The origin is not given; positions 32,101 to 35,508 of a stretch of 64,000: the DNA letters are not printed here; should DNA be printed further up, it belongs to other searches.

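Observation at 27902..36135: Tandem ~1300/1440-aa paralogues: candidate new polysaccharide-active enzyme family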

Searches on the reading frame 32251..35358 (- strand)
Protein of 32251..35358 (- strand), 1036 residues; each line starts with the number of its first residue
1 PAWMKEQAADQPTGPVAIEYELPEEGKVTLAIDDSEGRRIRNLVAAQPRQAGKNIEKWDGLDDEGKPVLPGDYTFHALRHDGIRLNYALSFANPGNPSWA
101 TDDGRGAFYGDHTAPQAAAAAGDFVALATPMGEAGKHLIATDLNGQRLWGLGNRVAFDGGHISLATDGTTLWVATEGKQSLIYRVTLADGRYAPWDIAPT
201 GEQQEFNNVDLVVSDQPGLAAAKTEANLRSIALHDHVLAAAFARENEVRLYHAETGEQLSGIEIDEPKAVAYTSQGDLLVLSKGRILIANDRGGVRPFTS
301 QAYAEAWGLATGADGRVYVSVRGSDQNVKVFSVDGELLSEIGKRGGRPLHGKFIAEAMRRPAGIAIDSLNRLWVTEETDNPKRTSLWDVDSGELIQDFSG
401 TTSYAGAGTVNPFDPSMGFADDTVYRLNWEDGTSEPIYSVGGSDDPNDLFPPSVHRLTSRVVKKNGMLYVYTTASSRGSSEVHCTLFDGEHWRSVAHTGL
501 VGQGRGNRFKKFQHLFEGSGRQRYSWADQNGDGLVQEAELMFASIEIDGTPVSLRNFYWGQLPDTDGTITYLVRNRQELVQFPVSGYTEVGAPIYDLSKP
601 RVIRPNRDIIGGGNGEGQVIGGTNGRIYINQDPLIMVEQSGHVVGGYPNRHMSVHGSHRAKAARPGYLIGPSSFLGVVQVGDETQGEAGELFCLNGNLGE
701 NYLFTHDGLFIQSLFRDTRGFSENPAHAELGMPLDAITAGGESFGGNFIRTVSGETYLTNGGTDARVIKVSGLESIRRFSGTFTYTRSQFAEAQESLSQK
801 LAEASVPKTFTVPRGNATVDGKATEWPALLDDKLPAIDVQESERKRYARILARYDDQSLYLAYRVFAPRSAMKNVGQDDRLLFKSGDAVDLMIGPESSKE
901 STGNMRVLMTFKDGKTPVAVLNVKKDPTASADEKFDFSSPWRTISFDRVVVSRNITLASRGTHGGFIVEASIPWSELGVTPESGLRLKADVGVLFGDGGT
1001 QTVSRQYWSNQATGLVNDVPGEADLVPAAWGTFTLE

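Call 29: predict_structure(alignment_id=A1)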
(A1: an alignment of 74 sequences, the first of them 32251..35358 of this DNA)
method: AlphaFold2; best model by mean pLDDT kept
length: 1036 residues; sequences in the alignment: 74
mean_pLDDT: 89.4   pTM: 0.84
mean pLDDT of the five models: 89.4, 89.2, 88.2, 88.1, 86.4
residues with pLDDT >= 90: 687; 70-90: 279; 50-70: 59; < 50: 11
segments of 3 or more residues with pLDDT < 50: 1-7, 202-205
pLDDT, mean of each block of 10 residues (from residue 1): 46 87 95 92 91 95 89 97 95 88 82 92 94 85 92 71 96 93 91 76 59 91 91 97 97 94 96 95 96 91 97 96 97 97 95 96 97 95 96 95 79 96 95 95 91 90 95 87 94 96 81 90 96 95 95 91 96 95 97 96 94 89 94 94 90 76 74 90 94 89 94 84 84 88 84 95 89 97 94 79 76 94 91 89 81 97 91 84 89 82 89 89 89 74 80 94 93 94 93 80 81 62 78 94
secondary structure, 60 per line:
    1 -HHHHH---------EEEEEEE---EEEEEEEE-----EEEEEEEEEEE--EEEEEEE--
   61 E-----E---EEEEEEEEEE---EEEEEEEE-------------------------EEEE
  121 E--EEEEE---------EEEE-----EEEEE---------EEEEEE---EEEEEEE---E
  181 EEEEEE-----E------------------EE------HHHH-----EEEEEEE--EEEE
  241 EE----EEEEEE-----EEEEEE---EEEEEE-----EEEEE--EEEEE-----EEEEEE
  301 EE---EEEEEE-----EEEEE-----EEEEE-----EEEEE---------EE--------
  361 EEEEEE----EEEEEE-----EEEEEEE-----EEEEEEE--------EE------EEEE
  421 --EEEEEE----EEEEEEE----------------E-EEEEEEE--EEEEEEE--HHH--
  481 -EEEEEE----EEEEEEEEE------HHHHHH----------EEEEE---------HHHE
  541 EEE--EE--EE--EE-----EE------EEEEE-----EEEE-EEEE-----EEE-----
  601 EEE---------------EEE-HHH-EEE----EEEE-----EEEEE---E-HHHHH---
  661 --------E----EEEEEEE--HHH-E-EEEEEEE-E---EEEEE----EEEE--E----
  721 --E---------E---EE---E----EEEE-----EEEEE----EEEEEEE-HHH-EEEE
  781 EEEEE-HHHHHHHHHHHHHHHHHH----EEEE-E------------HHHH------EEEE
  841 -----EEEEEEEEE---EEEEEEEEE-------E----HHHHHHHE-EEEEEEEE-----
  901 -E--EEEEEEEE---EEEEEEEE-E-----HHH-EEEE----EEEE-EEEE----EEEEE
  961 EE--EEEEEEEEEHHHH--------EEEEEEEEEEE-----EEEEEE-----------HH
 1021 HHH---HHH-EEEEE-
elements in order (helices of 4 or more, strands of 3 or more residues): H2-6 E16-22 E26-33 E39-49 E52-58 E71-80 E84-91 E117-121 E124-128 E138-141 E147-151 E161-166 E170-176 E180-186 H219-222 E228-234 E237-242 E247-252 E258-263 E267-272 E278-282 E285-289 E295-302 E306-311 E317-321 E327-331 E337-341 E361-366 E371-376 E382-388 E394-400 E417-420 E423-428 E433-439 E458-464 E467-473 E482-487 E492-500 H507-512 E523-527 E540-543 E569-573 E579-582 E584-587 E593-595 E601-603 E619-621 E627-629 E634-637 E643-647 H653-657 E674-680 E689-695 E701-705 E710-713 E747-750 E756-760 E765-771 E777-785 H787-804 E809-812 H827-830 E837-840 E846-854 E858-866 H879-885 E888-895 E905-912 E916-923 E935-938 E943-946 E948-951 E956-962 E965-973 H974-977 E986-996 E1002-1007 H1019-1023 E1031-1035

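Call 31: fold_search(model_id=the predicted structure, library=pdb)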
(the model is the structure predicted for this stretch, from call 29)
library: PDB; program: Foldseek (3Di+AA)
matches with E <= 10: 1474; with E <= 0.001: 1002
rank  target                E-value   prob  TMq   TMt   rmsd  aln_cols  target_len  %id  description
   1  9ifo_A                6.4e-15  1.00  0.19  0.15  34.6      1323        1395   11  Structure of Teneurin-Like Protein (TLP) (released 2026-03-11)
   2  6vhh_A                6.7e-15  1.00  0.19  0.12  37.1      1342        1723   10  Human Teneurin-2 and human Latrophilin-3 binary complex (released 2020-06-03)
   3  9g42_A                2.1e-14  1.00  0.21  0.13  35.2      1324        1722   11  Mouse Teneurin2 dimer variant A0B0 (released 2026-01-21)
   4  7bam_A                2.9e-14  1.00  0.20  0.11  35.8      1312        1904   11  human Teneurin4 WT C2 (released 2021-12-01)
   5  8r54_A                3.0e-14  1.00  0.20  0.11  39.0      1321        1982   10  Mouse teneurin-3 non-compact subunit - A0B0 isoform (released 2024-05-08)
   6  8fia_A                4.2e-14  1.00  0.19  0.12  33.5      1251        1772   11  The structure of fly Teneurin self assembly (released 2023-05-03)
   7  4a2m_A                4.4e-14  1.00  0.18  0.23  22.4       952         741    9  Structure of the periplasmic domain of the heparin and heparan sulphate sensing hybrid two component system BT4663 in  (released 2012-05-02)
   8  8r51_A                8.9e-14  1.00  0.21  0.13  34.8      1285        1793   10  Mouse teneurin-3 non-compact subunit - A1B1 isoform (released 2024-05-08)
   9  8to0_BG               2.3e-13  1.00  0.30  0.44  10.4       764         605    9  48-nm repeating structure of doublets from mouse sperm flagella (released 2023-11-01)
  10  4a2m_B                2.5e-13  1.00  0.15  0.19  28.9      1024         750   10  Structure of the periplasmic domain of the heparin and heparan sulphate sensing hybrid two component system BT4663 in  (released 2012-05-02)
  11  7ban_A                3.5e-13  1.00  0.20  0.11  35.8      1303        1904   11  human Teneurin4 Mut C2 (released 2022-01-12)
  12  7rro_e                3.8e-13  1.00  0.31  0.46  10.4       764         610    9  Structure of the 48-nm repeat doublet microtubule from bovine tracheal cilia (released 2021-10-27)
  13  4a2m_D                3.8e-13  1.00  0.18  0.23  19.9       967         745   11  Structure of the periplasmic domain of the heparin and heparan sulphate sensing hybrid two component system BT4663 in  (released 2012-05-02)
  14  6fb3_A                5.1e-13  1.00  0.20  0.12  37.6      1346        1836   10  Teneurin 2 Partial Extracellular Domain (released 2018-03-28)
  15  7mq8_LQ               5.6e-13  1.00  0.20  0.24  18.5       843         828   10  Cryo-EM structure of the human SSU processome, state pre-A1 (released 2021-09-22)
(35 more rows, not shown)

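Call 32: search_solved_structures(query=A1, max_evalue=10)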
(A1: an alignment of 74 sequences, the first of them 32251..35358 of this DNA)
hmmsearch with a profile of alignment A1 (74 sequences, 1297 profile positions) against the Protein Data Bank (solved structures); distinct sequences matched with E-value up to 10: 106 (the best 60 are shown).
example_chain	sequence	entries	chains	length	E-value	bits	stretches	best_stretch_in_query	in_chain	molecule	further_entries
6i37_A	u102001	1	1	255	3.5e-14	54.2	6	614-641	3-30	nv1Pizza6-AYW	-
6i3b_A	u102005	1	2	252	8e-14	53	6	617-641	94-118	cPizza6-AYW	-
6f0q_A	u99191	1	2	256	8.1e-14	53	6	617-641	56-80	Pizza6-AYW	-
6i38_A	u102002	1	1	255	1e-13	52.6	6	617-641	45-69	nv2Pizza6-AYW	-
7zpz_A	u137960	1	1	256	1.1e-13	52.6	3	524-641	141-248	Pizza6-TSR-TSH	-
6i3a_A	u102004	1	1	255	2.4e-13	51.4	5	617-641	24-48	v22Pizza6-AYW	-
3wwa_A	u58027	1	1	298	2.4e-13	51.4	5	521-641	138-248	Pizza7H protein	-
7zph_A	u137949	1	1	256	1.9e-12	48.4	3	524-641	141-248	Pizza6-TNK-RSH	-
7zpw_A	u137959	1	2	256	1.9e-12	48.4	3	524-641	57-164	Pizza6-TSK-TSH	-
6fpt_A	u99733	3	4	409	2.3e-12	48.1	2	564-641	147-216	E3 ubiquitin-protein ligase TRIM71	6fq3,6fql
7zqg_A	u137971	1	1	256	3.9e-12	47.4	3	524-641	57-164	Pizza6-KSH-TSH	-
7zcj_A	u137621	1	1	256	6.3e-12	46.7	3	526-641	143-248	Pizza6-TNH-TSH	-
7qrx_A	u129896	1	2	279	7.9e-12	46.4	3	563-640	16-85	E3 ubiquitin-protein ligase TRIM71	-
6f0s_A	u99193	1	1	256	8.7e-12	46.2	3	524-641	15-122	Pizza6-SYW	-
9jur_A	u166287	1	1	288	9.4e-12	46.1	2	563-640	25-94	E3 ubiquitin-protein ligase TRIM71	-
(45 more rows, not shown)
